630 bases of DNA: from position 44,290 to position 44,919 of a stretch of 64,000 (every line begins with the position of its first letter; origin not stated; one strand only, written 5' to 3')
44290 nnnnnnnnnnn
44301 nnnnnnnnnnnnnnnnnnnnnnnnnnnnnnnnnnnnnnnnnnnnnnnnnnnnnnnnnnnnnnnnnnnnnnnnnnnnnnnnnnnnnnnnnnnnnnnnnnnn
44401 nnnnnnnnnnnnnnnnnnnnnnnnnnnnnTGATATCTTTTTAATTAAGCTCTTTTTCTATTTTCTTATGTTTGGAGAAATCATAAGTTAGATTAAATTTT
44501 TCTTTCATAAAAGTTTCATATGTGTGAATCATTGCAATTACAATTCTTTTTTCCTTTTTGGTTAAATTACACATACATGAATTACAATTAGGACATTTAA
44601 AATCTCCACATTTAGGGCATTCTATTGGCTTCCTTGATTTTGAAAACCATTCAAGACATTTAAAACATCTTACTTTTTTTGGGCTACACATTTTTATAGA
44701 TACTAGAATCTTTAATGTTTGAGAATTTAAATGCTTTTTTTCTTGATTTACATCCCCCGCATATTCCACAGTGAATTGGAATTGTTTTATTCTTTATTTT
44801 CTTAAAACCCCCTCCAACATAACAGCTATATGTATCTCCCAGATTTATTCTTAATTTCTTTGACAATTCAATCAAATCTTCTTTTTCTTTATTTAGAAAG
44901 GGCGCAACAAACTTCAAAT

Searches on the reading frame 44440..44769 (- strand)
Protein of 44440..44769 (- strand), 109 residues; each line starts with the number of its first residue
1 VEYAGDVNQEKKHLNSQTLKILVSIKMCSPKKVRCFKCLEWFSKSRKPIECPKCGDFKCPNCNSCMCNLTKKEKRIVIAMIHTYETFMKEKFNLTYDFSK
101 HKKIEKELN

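Call 3: search_protein_families(library=pfam, proteins=[window:44440-44769:-], max_evalue=0.01)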
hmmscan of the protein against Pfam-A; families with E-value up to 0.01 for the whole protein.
window:44440-44769:- (109 aa): 0 families

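Call 4: search_protein_families(library=ncbifam, proteins=[window:44440-44769:-], max_evalue=0.01)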
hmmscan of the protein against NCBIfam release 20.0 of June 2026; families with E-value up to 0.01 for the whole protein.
window:44440-44769:- (109 aa): 0 families

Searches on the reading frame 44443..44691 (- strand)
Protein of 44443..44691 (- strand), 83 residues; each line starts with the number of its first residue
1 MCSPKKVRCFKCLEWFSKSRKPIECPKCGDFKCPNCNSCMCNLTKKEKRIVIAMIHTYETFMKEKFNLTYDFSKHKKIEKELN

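Call 55: find_homologous_proteins(query=window:44443-44691:-, max_evalue=0.001)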
Query seq(83 aa) (83 aa): 5 proteins with E <= 0.001 among 5 candidates.
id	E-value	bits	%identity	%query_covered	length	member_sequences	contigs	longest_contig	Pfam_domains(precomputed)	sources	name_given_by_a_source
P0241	3.5e-50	185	100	100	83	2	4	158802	-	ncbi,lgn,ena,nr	ncbi:MAG TPA: hypothetical protein ENG87_00895 [Candidatus Pacearchaeota archaeon]|nr:hypothetical p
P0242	4.8e-34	134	70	99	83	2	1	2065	-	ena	-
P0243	4.9e-33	130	70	99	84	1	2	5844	-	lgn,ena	-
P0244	3.8e-32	128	67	99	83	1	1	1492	-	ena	-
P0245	3.6e-27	112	67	81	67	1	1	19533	-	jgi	-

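Call 65: search_protein_representatives(protein=window:44443-44691:-)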
Query: 83 residues. Proteins with E-value up to 0.001 (for the whole library): 40; up to 1e-10: 10; up to 1e-30: 0. The best 40 are listed.
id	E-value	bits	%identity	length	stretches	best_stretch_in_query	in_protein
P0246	3.0e-24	100.8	57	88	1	1-81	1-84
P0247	4.0e-21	90.8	52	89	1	1-81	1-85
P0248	2.6e-19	85.0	50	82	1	1-78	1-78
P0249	6.6e-19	83.7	49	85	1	1-82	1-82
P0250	1.7e-17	79.2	46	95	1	1-81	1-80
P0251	3.7e-15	71.7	57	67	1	1-65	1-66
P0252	8.2e-15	70.6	41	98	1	1-82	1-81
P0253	8.5e-15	70.6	51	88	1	1-81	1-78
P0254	1.3e-14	70.0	41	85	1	1-82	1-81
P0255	4.8e-14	68.2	45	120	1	1-72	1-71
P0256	3.1e-10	56.0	44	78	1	2-64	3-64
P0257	1.5e-09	53.9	44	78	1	2-63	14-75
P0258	3.7e-09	52.6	43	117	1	4-59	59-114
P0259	1.6e-08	50.5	44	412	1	2-65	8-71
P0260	3.5e-08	49.5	38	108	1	3-64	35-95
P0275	8.5e-05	38.7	34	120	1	3-64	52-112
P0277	1.6e-04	37.8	37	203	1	4-63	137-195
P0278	2.8e-04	37.0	43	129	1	5-61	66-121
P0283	5.2e-04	36.1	41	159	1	9-55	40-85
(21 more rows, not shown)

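Call 66: search_protein_families(library=pfam, proteins=[P0259, P0277, P0283, P0278, P0258, P0255, P0275], max_evalue=0.01)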
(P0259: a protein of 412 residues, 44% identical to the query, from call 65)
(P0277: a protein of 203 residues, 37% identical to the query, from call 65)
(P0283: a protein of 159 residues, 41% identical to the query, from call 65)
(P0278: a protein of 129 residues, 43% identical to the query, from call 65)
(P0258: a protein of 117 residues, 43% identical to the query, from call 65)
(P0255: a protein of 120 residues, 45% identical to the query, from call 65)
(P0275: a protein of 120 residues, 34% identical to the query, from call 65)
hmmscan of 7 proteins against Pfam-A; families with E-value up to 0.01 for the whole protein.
P0259 (412 aa): 1 family
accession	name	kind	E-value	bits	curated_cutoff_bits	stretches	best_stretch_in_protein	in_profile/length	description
PF02423.21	OCD_Mu_crystall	-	1.6e-57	195.3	24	1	106-406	21-313/314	Ornithine cyclodeaminase/mu-crystallin family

P0277 (203 aa): 4 families
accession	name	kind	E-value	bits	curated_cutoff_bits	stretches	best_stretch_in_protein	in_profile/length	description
PF17762.8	HTH_ParB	-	3.7e-13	49.9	22.6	1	23-98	4-81/102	ParB HTH domain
PF01381.28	HTH_3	-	0.0007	20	23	0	32-57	2-28/55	Helix-turn-helix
PF12802.13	MarR_2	-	0.0022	18.5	27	1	27-62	7-44/61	MarR family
PF18579.7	Raf1_HTH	-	0.0025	17.9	27.3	1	16-54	8-46/61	Rubisco accumulation factor 1 helix turn helix domain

P0283 (159 aa): 0 families

P0278 (129 aa): 0 families

P0258 (117 aa): 11 families
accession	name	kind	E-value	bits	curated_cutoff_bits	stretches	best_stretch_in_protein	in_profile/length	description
PF12728.13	HTH_17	-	1.3e-13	51.4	27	1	1-47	2-46/51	Helix-turn-helix domain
PF00376.29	MerR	-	8.5e-07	29.1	28.2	1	3-30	2-29/38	MerR family regulatory protein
PF20432.4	Xre-like-HTH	-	0.0001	23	25.8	1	2-41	25-63/63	Antitoxin Xre-like helix-turn-helix domain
PF21531.3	Rv2175c_wHTH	-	0.00019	21.7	27.1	1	2-35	17-50/57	DNA-binding protein Rv2175c, wHTH domain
PF13384.12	HTH_23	-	0.00026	21.2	24.6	1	1-23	18-40/50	Homeodomain-like domain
PF01381.28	HTH_3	-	0.00068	20.1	23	1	1-28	10-37/55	Helix-turn-helix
PF13551.12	HTH_29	-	0.0023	18.4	28.1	1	2-22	13-34/64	Winged helix-turn helix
PF08220.18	HTH_DeoR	-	0.0035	17.5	21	1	1-21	15-35/57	DeoR-like helix-turn-helix domain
PF07453.19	NUMOD1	-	0.0039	17.8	22.8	1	2-21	18-37/37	NUMOD1 domain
PF08281.18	Sigma70_r4_2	-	0.004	17.2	25.7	0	1-22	27-48/54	Sigma-70, region 4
PF01363.27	FYVE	-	0.0062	17.1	27.8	1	57-99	4-46/67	FYVE zinc finger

P0255 (120 aa): 1 family
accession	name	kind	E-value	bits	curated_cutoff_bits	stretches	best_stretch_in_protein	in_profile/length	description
PF10082.15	BBP2_2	-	0.0012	18.3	23.7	1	69-116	328-375/378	Putative beta-barrel porin 2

P0275 (120 aa): 0 families

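Call 78: find_encoding_contigs(protein=P0245, flank=8000, max_places=2)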
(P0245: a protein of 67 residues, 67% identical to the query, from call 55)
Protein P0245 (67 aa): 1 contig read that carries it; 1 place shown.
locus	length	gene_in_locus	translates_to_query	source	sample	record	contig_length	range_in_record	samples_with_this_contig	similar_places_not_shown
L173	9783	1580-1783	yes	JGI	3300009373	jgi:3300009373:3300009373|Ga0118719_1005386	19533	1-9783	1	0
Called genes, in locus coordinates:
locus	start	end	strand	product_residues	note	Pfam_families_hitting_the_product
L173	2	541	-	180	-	?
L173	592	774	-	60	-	-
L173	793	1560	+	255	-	PF02540:NAD_synthase, PF02568:ThiI (faint), PF06508:QueC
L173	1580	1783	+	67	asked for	-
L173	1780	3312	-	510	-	PF02310:B12-binding, PF04055:Radical_SAM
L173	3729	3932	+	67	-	-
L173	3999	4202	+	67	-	-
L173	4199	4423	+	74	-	-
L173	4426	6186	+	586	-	PF02543:Carbam_trans_N, PF16861:Carbam_trans_C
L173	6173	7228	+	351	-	PF13472:Lipase_GDSL_2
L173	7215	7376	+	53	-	PF19451:DUF5989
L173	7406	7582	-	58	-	-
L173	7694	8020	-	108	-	-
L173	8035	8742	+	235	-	PF00535:Glycos_transf_2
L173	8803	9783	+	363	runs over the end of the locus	PF04321:RmlD_sub_bind (weak), PF01370:Epimerase, PF16363:GDP_Man_Dehyd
